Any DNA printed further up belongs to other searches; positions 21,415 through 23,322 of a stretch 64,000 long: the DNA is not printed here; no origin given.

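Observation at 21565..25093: Tandem paralogous lipoproteins: conserved ~380-aa scaffold with swapped, Cys-rich C-terminal heads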

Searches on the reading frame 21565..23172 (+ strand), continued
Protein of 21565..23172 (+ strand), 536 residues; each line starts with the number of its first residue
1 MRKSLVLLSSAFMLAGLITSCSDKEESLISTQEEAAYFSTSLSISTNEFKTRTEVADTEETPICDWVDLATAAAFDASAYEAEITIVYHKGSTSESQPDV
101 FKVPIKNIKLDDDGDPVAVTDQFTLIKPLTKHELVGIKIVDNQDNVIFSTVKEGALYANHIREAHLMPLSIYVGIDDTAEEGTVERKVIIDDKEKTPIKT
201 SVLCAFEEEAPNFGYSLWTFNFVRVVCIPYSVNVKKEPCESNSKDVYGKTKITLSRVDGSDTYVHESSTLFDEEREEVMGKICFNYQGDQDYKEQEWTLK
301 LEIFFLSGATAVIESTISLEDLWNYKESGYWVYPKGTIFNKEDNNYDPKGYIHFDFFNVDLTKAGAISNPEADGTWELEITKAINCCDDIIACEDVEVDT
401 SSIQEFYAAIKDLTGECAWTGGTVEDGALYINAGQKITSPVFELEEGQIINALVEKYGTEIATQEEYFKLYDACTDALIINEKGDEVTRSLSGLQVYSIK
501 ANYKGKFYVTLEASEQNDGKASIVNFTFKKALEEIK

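Call 43: fold_search(model_id=the predicted structure, library=pdb)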
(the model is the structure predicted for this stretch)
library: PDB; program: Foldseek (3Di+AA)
matches with E <= 10: 727; with E <= 0.001: 3
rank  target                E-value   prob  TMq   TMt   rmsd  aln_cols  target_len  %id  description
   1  7js4                  2.5e-04  0.82  0.14  0.09  22.1       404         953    9  The structure of the M60 catalytic domain with the CBM51-1 and CBM51-2 domains from Clostridium perfringens ZmpB (released 2021-02-03)
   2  5azw_A                7.8e-04  1.00  0.14  0.56   4.7       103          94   14  Crystal structure of p24beta1 GOLD domain (released 2016-09-14)
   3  7rrm_A                8.7e-04  1.00  0.13  0.51   5.6       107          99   12  Structure of the human TMED1 (p24gamma1) Golgi dynamics Domain (released 2021-10-20)
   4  7jrl                  1.0e-03  0.66  0.10  0.12  27.0       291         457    9  The structure of CBM51-2 in complex with GlcNAc and INT domains from Clostridium perfringens ZmpB (released 2021-02-03)
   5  2c26                  1.0e-03  0.38  0.09  0.18  18.6       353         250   11  Structural basis for the promiscuous specificity of the carbohydrate- binding modules from the beta-sandwich super famil (released 2005-10-18)
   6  8xmz_A                1.4e-03  1.00  0.14  0.47   5.8       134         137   16  Crystal structure of a novel porphyran-binding carbohydrate binding module (released 2024-01-17)
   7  6v1v_B                1.6e-03  0.57  0.14  0.11  18.9       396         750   10  VIP3B (VIP3B_2160) adapted for crystallization (released 2019-12-18)
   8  9no3_D                2.1e-03  0.54  0.13  0.15  22.6       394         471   11  The bifunctional arabinofuranosidase/xylosidase from metagenome of Pseudacanthotermes militaris. (released 2025-10-08)
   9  4kkq_A                5.9e-03  0.30  0.08  0.17  18.3       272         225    9  Crystal structure of Vibrio cholerae RbmA (crystal form 1) (released 2013-05-22)
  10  9no3_A                7.8e-03  0.99  0.13  0.15   7.2       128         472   12  The bifunctional arabinofuranosidase/xylosidase from metagenome of Pseudacanthotermes militaris. (released 2025-10-08)
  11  8q2h                  7.8e-03  0.23  0.15  0.08  25.1       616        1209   10  beta-galactosidase from Bacillus circulans (released 2024-10-16)
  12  8a19_A                1.0e-02  0.21  0.11  0.05  20.2       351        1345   10  Structure of a leucinostatin derivative determined by host lattice display : L1E4V1 construct (released 2022-12-07)
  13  8a1a_A                1.1e-02  0.21  0.11  0.05  20.1       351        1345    9  Structure of a leucinostatin derivative determined by host lattice display : L1F11V1 construct (released 2022-12-07)
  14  3wnl_A                1.2e-02  0.90  0.12  0.10   7.7       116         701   16  D308A mutant of Bacillus circulans T-3040 cycloisomaltooligosaccharide glucanotransferase complexed with isomaltohexao (released 2014-02-05)
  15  3jvf_C                1.2e-02  0.21  0.09  0.16  20.8       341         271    8  Crystal structure of an Interleukin-17 receptor complex (released 2009-10-20)
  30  5nfi                  2.2e-02  0.20  0.11  0.17  19.5       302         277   10  The fimbrial anchor protein Mfa2 from Porphyromonas gingivalis (released 2018-02-07)
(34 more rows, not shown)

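Call 44: search_solved_structures(query=A2, max_evalue=10, show_alignments=3)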
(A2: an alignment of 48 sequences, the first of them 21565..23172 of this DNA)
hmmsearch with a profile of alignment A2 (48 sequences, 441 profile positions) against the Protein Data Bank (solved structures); distinct sequences matched with E-value up to 10: 1.
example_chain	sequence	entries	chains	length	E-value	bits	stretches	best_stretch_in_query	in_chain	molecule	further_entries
4n91_A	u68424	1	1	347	0.54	12.5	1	3-32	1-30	TRAP dicarboxylate transporter, DctP subunit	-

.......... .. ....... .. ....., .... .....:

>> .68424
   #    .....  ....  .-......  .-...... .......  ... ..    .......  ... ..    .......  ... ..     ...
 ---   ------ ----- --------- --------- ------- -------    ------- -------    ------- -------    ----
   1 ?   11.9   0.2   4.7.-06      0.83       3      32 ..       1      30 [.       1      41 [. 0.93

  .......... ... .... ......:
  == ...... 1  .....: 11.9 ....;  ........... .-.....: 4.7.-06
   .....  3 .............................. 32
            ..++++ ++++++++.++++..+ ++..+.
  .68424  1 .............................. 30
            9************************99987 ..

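Call 45: find_encoding_contigs(protein=P0012, flank=10000, max_places=2)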
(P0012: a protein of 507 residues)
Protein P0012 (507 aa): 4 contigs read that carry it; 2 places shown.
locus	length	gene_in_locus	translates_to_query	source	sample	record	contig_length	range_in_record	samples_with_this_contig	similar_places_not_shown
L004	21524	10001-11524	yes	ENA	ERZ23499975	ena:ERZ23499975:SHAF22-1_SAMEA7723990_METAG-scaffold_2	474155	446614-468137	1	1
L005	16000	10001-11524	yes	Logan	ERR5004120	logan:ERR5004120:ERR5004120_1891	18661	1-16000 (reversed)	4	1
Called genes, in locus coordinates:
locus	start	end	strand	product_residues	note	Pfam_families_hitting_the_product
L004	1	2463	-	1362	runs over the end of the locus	PF16656:Pur_ac_phosph_N (faint), PF00041:fn3 (faint), PF25059:FN3_DSCAM-DSCAML_C (faint), PF25788:Ig_Rha78A_N (faint)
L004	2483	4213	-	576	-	-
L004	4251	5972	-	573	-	PF11551:Omp28, PF18962:Por_Secre_tail (weak)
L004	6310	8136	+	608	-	PF17874:TPR_MalT, PF07719:TPR_2 (faint), PF13176:TPR_7 (faint), PF13181:TPR_8 (faint), PF13374:TPR_10 (faint), PF13428:TPR_14 (faint), PF00515:TPR_1 (weak), PF13424:TPR_12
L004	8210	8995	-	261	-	PF00149:Metallophos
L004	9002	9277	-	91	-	PF01883:FeS_assembly_P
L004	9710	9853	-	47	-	-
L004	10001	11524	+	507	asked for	-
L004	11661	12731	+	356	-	-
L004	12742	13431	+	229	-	-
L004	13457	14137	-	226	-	PF20582:UPF0758_N, PF04002:RadC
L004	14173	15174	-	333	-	PF00535:Glycos_transf_2, PF10111:Glyco_tranf_2_2, PF13506:Glyco_transf_21 (weak), PF13641:Glyco_tranf_2_3, PF13632:Glyco_trans_2_3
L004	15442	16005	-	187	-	PF08207:EFP_N, PF01132:EFP, PF09285:Elong-fact-P_C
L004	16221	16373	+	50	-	PF00468:Ribosomal_L34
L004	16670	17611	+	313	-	PF00056:Ldh_1_N, PF02866:Ldh_1_C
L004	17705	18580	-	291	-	PF01513:NAD_kinase, PF20143:NAD_kinase_C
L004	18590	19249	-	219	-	PF00571:CBS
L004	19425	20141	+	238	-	PF03740:PdxJ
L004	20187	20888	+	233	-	PF01618:MotA_ExbB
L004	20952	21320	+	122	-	PF02472:ExbD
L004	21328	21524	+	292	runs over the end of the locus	PF03544:TonB_C (faint)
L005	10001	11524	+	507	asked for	-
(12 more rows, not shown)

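Call 46: find_encoding_contigs(protein=P0026, flank=10000, max_places=2)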
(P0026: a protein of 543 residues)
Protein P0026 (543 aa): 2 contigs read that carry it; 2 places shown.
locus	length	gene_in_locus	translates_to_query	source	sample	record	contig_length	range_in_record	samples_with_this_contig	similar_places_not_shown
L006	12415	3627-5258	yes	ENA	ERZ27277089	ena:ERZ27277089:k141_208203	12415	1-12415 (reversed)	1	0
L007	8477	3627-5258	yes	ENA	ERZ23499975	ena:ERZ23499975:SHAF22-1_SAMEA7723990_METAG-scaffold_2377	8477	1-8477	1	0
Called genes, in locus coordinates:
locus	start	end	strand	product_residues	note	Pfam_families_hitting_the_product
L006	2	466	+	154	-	?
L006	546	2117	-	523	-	-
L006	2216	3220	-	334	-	-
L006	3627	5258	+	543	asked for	-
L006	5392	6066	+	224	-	PF00849:PseudoU_synth_2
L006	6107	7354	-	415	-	PF00675:Peptidase_M16, PF05193:Peptidase_M16_C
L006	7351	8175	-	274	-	PF00160:Pro_isomerase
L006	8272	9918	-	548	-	PF00365:PFK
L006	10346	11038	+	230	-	-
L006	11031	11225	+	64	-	-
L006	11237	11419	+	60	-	-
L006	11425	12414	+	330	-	?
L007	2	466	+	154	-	?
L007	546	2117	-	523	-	-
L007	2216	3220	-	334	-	-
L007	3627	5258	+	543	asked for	-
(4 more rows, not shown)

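Call 48: search_protein_families(library=ncbifam, proteins=[P0025, P0045, P0050, P0018, P0026, P0035, P0036, P0051, P0015, P0024], max_evalue=0.05)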
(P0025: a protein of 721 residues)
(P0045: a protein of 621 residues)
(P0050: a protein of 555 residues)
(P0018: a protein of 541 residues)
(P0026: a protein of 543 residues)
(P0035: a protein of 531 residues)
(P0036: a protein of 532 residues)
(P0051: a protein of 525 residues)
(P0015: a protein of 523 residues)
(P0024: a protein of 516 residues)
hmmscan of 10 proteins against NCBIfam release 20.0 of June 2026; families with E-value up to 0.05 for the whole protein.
P0025 (721 aa): 2 families
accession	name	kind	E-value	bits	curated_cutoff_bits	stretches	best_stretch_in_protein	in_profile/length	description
TIGR04456.1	LruC_dom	domain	5.5e-33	115.2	36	1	445-701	3-242/243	LruC domain-containing protein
NF052634.1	Riean_0653_fam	subfamily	0.0078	17.1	57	1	1-93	1-95/176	Riean_0653 family protein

P0045 (621 aa): 1 family
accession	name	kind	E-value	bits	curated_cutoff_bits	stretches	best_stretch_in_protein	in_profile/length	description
TIGR04456.1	LruC_dom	domain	4.5e-30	105.6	36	1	334-600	1-242/243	LruC domain-containing protein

P0050 (555 aa): 0 families

P0018 (541 aa): 1 family
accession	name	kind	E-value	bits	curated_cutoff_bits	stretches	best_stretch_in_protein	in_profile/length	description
NF050125.1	ChrA_rel_RiPP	equivalog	0.0074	17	40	1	4-41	2-39/56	chryseobasin-related MNIO class RiPP peptide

P0026 (543 aa): 0 families

P0035 (531 aa): 0 families

P0036 (532 aa): 0 families

P0051 (525 aa): 0 families

P0015 (523 aa): 0 families

P0024 (516 aa): 0 families

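Call 49: search_protein_families(library=pfam, proteins=[P0025, P0045, P0050, P0018, P0026, P0035, P0036, P0051, P0015, P0024], max_evalue=0.05)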
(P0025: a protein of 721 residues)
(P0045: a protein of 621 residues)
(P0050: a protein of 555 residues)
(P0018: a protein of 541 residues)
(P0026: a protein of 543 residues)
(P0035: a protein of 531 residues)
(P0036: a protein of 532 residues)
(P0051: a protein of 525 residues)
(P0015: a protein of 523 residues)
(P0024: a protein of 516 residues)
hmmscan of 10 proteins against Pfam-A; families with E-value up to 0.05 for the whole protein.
P0025 (721 aa): 2 families
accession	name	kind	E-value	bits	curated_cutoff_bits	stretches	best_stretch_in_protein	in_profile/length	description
PF16130.10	DUF4842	-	6.8e-19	69.3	22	1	478-701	3-208/208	Domain of unknown function (DUF4842)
PF13448.11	DUF4114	-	0.0091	17.4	27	1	446-466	63-82/85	Domain of unknown function (DUF4114)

P0045 (621 aa): 2 families
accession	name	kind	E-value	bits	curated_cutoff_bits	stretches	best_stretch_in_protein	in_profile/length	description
PF16130.10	DUF4842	-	1e-18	68.7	22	1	375-600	3-208/208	Domain of unknown function (DUF4842)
PF13448.11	DUF4114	-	7.3e-05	24.1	27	1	331-356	57-81/85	Domain of unknown function (DUF4114)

P0050 (555 aa): 0 families

P0018 (541 aa): 0 families

P0026 (543 aa): 0 families

P0035 (531 aa): 0 families

P0036 (532 aa): 0 families

P0051 (525 aa): 0 families

P0015 (523 aa): 0 families

P0024 (516 aa): 0 families

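Call 60: search_protein_families(library=ncbifam, proteins=[P0004, P0006, P0008, P0009, P0010, P0012, P0013, P0016, P0017, P0021], max_evalue=0.05)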
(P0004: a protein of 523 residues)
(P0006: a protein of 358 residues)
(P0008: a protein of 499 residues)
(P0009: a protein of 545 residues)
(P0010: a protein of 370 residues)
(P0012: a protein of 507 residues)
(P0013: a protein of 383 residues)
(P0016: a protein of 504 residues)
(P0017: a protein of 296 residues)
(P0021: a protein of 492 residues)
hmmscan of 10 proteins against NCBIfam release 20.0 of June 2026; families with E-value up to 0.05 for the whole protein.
P0004 (523 aa): 0 families

P0006 (358 aa): 0 families

P0008 (499 aa): 0 families

P0009 (545 aa): 0 families

P0010 (370 aa): 1 family
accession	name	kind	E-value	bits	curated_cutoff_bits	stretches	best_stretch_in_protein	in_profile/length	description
NF038041.1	fim_Mfa1_fam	subfamily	0.0041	16.4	130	1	2-91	2-87/495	Mfa1 family fimbria major subunit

P0012 (507 aa): 2 families
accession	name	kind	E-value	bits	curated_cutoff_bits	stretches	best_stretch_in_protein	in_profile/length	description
NF038041.1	fim_Mfa1_fam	subfamily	0.00025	20.4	130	1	3-60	3-69/495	Mfa1 family fimbria major subunit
NF053772.1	BSAP5b_fam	equivalog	0.0033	16.8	380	0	402-474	220-292/418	BSAP5b family pore-forming toxin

P0013 (383 aa): 1 family
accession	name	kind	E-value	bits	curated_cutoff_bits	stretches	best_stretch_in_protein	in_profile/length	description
NF038041.1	fim_Mfa1_fam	subfamily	0.0014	18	130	1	3-54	4-59/495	Mfa1 family fimbria major subunit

P0016 (504 aa): 0 families

P0017 (296 aa): 0 families

P0021 (492 aa): 0 families

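Call 68: list_cluster_members(proteins=[P0019, P0020, P0022, P0023, P0024, P0027, P0028, P0033, P0036, P0040])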
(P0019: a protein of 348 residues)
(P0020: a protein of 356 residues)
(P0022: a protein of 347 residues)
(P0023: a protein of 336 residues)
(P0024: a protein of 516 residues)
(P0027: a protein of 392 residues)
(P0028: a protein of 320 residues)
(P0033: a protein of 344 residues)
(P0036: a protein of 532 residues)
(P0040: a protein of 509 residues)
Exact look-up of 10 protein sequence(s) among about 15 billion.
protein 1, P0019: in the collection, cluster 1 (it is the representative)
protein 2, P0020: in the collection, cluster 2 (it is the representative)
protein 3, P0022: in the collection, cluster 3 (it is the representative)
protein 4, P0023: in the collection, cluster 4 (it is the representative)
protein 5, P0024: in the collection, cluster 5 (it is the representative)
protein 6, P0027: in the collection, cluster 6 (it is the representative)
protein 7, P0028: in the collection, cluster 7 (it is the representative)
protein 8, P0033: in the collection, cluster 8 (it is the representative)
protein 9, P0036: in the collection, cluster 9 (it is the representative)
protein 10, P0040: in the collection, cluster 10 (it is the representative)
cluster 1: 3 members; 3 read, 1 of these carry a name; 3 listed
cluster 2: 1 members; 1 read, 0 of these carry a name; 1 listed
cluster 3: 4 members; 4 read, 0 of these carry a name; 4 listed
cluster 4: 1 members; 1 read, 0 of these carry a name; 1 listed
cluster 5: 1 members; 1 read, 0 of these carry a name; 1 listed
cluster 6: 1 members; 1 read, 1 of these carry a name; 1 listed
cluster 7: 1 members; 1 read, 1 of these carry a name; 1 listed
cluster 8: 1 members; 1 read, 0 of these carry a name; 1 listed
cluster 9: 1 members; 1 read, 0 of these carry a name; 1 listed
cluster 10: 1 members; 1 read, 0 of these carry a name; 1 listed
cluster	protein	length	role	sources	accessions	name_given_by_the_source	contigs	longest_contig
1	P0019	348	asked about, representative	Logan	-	-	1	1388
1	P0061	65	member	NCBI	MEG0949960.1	MAG: hypothetical protein RSF78_11505, partial [Bacteroidales bacterium]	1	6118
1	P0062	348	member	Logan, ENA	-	-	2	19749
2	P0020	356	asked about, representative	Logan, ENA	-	-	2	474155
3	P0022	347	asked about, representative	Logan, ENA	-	-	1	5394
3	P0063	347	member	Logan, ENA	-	-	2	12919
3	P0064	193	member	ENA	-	-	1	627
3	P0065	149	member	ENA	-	-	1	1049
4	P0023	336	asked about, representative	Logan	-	-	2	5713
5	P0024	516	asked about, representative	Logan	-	-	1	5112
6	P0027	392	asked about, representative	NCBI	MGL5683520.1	MAG: hypothetical protein ACRDDZ_10800 [Marinifilaceae bacterium]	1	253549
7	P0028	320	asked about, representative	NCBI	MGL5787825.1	MAG: hypothetical protein ACRCX4_13570 [Bacteroidales bacterium]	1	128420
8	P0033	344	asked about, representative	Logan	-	-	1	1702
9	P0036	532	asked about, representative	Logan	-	-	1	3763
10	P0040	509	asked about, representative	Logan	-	-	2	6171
